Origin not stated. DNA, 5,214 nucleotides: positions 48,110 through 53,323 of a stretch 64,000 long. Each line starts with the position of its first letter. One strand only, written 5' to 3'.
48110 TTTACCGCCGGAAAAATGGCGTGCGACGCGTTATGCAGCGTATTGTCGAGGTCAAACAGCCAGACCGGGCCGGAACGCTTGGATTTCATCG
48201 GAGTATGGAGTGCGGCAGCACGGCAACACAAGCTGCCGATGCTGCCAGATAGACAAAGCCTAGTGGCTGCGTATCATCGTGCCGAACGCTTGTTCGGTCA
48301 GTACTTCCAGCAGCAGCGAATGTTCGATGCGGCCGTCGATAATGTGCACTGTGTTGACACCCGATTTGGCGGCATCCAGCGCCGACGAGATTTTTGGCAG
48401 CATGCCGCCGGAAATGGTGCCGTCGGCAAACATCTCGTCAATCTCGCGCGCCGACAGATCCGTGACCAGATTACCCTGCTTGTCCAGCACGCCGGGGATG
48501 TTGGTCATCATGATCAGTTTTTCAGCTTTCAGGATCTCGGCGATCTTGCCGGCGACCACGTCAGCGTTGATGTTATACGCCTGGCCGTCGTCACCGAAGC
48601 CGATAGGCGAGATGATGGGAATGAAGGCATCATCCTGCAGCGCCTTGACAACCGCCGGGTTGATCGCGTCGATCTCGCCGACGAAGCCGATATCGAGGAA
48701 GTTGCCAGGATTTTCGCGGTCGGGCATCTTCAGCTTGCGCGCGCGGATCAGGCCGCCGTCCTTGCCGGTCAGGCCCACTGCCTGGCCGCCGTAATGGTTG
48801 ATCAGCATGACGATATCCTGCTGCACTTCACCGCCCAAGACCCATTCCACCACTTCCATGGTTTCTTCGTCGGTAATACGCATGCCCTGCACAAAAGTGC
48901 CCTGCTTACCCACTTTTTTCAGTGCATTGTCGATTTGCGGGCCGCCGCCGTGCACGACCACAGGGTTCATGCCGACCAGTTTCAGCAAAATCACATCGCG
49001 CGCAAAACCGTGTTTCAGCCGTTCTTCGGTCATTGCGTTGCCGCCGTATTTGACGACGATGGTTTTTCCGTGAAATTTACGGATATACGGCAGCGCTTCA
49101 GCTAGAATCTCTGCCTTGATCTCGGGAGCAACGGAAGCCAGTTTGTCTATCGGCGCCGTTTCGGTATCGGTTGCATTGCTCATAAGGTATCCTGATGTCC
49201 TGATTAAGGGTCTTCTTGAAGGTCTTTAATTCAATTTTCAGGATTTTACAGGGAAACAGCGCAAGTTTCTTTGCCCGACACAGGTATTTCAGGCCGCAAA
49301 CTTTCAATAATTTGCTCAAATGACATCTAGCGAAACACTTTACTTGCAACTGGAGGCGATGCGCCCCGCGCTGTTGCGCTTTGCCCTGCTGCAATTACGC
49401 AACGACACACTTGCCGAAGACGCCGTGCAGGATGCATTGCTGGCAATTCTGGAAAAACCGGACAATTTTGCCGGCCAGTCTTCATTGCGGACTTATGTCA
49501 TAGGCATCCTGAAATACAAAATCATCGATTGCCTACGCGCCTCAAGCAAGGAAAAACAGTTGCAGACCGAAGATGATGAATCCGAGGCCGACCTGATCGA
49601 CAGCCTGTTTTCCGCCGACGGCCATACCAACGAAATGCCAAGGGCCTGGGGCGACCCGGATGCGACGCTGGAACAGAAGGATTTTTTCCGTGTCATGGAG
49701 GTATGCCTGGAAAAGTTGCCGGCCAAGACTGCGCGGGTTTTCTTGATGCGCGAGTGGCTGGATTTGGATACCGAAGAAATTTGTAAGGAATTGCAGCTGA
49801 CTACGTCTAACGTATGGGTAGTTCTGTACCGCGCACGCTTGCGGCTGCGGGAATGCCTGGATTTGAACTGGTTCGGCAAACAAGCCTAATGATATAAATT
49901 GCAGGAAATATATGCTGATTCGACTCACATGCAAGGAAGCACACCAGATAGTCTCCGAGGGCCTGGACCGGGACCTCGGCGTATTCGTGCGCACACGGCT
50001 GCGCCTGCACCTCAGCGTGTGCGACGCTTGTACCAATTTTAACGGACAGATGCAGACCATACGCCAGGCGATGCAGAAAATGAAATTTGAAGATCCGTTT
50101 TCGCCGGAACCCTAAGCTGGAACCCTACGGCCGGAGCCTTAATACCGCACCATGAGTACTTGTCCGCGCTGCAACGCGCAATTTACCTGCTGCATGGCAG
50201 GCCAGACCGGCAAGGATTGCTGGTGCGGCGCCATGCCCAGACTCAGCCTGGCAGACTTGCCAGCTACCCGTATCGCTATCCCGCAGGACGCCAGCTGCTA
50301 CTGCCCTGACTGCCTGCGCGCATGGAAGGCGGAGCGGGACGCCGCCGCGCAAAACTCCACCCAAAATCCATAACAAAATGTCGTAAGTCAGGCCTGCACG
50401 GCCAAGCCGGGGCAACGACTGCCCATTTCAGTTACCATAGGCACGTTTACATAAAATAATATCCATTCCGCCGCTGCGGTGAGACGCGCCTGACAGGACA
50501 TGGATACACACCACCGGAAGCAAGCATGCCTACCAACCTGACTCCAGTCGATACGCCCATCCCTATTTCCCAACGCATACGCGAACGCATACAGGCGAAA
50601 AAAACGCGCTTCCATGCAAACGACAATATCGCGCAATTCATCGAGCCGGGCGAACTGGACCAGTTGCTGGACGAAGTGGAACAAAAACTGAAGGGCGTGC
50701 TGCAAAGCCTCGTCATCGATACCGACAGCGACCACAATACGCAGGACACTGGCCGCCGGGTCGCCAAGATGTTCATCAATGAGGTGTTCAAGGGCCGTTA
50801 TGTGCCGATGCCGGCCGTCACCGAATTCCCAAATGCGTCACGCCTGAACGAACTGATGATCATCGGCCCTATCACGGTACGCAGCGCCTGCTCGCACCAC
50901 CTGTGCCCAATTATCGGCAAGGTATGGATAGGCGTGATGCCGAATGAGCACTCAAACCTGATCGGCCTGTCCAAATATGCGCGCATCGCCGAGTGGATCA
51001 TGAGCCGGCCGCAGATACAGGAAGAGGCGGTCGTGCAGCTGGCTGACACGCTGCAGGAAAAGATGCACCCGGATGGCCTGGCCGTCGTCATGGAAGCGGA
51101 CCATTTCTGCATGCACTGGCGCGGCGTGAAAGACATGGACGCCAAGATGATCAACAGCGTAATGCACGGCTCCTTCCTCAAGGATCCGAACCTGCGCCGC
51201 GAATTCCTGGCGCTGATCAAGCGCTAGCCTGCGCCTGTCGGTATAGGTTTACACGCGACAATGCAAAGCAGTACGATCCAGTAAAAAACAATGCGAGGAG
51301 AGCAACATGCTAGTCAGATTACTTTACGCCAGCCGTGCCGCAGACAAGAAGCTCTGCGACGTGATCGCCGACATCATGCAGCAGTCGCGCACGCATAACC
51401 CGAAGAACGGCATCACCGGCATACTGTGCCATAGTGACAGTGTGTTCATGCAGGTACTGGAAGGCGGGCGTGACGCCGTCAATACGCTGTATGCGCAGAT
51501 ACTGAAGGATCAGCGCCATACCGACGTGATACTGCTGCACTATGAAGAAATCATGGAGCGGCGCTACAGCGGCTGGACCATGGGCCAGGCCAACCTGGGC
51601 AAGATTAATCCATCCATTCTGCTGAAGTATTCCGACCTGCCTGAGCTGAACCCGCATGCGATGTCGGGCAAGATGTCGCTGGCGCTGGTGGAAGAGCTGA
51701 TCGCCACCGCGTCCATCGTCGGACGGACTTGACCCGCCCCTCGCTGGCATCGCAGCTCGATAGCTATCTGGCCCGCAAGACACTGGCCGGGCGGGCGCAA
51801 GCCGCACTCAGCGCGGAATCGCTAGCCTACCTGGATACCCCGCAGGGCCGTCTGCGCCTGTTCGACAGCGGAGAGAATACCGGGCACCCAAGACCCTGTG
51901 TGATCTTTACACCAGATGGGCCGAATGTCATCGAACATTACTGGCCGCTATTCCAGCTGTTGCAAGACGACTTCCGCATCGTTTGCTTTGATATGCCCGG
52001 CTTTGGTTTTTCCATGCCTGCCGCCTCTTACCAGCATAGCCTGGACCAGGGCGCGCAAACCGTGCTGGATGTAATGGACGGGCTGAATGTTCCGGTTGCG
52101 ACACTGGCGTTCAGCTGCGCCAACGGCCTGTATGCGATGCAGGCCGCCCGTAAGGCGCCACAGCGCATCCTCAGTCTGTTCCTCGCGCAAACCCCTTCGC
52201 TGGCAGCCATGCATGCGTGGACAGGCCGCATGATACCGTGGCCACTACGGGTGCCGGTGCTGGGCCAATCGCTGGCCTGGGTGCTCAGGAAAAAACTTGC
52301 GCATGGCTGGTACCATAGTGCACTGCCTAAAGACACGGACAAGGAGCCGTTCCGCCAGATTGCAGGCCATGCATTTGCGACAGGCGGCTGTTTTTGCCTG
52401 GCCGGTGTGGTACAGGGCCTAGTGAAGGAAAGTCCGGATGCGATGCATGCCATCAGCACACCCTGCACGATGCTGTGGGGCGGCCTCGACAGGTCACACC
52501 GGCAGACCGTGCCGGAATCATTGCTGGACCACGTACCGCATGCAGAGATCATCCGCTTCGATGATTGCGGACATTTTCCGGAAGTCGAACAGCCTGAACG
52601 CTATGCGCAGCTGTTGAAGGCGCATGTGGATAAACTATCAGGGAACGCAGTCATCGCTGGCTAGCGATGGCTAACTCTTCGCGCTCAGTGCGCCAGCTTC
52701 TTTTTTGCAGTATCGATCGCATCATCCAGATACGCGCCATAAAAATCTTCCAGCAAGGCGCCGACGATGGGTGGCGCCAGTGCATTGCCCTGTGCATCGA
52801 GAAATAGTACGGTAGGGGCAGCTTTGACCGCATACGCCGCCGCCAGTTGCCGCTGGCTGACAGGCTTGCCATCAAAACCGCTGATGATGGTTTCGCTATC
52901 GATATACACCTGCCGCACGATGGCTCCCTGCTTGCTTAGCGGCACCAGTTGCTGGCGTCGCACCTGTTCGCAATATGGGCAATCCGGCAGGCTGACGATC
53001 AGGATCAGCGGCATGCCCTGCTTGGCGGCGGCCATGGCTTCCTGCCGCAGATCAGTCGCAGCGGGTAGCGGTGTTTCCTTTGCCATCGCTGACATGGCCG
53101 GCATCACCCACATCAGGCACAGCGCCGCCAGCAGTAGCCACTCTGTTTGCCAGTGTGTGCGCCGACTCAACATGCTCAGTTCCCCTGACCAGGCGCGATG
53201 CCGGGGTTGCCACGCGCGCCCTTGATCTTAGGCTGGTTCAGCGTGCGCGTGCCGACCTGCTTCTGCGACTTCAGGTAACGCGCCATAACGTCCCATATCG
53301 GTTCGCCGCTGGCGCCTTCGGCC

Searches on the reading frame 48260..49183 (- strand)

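Call 54: search_protein_families(library=pfam, proteins=[window:48260-49183:-], max_evalue=0.001)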
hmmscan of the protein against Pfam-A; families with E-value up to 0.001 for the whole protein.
window:48260-49183:- (307 aa): 1 family
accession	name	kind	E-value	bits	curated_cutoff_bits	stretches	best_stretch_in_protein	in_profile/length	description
PF00696.33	AA_kinase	-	1.2e-45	156.5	24.9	1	40-283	1-234/234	Amino acid kinase family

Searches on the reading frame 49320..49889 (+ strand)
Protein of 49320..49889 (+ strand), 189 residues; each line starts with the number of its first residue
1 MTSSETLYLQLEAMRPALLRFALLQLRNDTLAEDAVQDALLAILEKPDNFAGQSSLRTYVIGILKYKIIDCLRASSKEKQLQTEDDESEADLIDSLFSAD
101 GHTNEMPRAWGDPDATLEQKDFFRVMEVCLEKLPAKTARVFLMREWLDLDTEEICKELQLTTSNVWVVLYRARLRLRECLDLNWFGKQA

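Call 54: search_protein_families(library=pfam, proteins=[window:49320-49889:+], max_evalue=0.001)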
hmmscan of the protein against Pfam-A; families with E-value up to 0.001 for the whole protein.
window:49320-49889:+ (189 aa): 3 families
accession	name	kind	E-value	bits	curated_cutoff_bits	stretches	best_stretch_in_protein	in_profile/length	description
PF08281.18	Sigma70_r4_2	-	2.1e-12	46.9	25.7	1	127-176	5-54/54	Sigma-70, region 4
PF04542.20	Sigma70_r2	-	3.2e-10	40.1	24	1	12-76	3-69/71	Sigma-70 region 2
PF22029.2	PhyR_sigma2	-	0.00092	19.6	27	0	16-58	6-48/55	Sigma2 domain of PhyR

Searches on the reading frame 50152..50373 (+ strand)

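Call 54: search_protein_families(library=pfam, proteins=[window:50152-50373:+], max_evalue=0.001)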
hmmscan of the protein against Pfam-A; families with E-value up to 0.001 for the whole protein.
window:50152-50373:+ (73 aa): 1 family
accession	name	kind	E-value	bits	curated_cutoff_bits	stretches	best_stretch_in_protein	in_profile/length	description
PF14375.11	Cys_rich_CWC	-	8.9e-07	29.6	24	1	4-56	1-50/50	Cysteine-rich CWC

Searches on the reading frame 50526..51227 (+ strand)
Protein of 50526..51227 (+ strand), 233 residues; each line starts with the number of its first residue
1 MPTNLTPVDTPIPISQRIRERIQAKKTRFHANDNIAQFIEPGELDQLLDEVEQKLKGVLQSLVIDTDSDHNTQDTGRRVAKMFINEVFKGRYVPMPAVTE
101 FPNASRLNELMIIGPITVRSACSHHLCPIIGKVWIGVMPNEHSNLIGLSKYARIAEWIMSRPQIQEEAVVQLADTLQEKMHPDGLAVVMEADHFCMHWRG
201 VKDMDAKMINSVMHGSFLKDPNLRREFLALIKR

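Call 54: search_protein_families(library=pfam, proteins=[window:50526-51227:+], max_evalue=0.001)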
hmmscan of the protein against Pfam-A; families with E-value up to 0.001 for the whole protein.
window:50526-51227:+ (233 aa): 1 family
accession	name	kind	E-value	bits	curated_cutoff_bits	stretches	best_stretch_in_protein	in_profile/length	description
PF01227.27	GTP_cyclohydroI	-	3.8e-43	147.4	27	1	52-231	2-178/179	GTP cyclohydrolase I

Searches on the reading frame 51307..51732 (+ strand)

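Call 54: search_protein_families(library=pfam, proteins=[window:51307-51732:+], max_evalue=0.001)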
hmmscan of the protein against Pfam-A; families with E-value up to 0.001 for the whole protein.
window:51307-51732:+ (141 aa): 1 family
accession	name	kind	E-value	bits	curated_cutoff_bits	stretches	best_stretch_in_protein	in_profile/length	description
PF04940.18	BLUF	-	3e-30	104.6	25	1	2-93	1-92/92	Sensors of blue-light using FAD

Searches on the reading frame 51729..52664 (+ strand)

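Call 54: search_protein_families(library=pfam, proteins=[window:51729-52664:+], max_evalue=0.001)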
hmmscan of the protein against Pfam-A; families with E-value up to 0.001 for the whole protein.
window:51729-52664:+ (311 aa): 2 families
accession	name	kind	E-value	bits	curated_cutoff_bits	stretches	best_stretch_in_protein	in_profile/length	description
PF12697.13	Abhydrolase_6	-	2.3e-14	55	26.3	1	70-294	12-216/217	Alpha/beta hydrolase family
PF00561.26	Abhydrolase_1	-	3.3e-11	43.7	25.8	1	64-165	9-103/245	alpha/beta hydrolase fold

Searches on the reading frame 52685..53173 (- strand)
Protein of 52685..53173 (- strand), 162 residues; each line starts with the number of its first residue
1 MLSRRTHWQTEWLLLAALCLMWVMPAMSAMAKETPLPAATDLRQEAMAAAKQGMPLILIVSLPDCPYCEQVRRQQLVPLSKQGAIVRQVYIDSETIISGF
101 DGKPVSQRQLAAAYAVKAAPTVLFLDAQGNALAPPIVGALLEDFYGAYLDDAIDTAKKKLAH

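Call 54: search_protein_families(library=pfam, proteins=[window:52685-53173:-], max_evalue=0.001)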
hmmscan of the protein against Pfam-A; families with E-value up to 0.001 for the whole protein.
window:52685-53173:- (162 aa): 2 families
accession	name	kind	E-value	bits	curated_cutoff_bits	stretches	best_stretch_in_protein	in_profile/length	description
PF13098.12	Thioredoxin_2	-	2.3e-08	34.7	27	1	49-130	1-86/104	Thioredoxin-like domain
PF13728.12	TraF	-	0.00026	21.3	23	1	27-133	104-207/224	F plasmid transfer operon protein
